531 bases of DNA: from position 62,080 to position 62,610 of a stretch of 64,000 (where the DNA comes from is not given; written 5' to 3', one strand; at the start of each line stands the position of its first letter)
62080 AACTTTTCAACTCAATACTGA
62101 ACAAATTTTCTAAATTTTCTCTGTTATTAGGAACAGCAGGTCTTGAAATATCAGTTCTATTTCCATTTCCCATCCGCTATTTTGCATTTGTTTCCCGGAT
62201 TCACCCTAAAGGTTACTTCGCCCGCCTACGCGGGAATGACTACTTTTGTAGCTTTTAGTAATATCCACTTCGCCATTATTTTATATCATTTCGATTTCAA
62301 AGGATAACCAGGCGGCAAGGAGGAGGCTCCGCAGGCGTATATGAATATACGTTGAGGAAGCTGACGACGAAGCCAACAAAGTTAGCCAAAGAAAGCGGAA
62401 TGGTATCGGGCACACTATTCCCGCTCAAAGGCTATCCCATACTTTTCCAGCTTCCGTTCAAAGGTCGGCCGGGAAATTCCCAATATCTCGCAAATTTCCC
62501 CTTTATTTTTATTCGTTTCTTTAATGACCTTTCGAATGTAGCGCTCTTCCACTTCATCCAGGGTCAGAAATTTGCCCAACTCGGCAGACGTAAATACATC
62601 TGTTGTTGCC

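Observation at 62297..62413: Second repeat family (about 70-95 nt) hugging gene 3' ends, with a hydrophobic mini-ORF on the reverse strand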

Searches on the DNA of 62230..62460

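Call 45: search_rna_families(source=window, start=62230, end=62460, threshold=evalue, max_evalue=1)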
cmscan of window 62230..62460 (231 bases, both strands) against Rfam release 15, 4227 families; matches with E-value up to 1: 0.
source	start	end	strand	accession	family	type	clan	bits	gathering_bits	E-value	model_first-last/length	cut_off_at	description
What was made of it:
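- On Any curated Rfam RNA family: There is no match over copy c at E≤1 (call 45).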
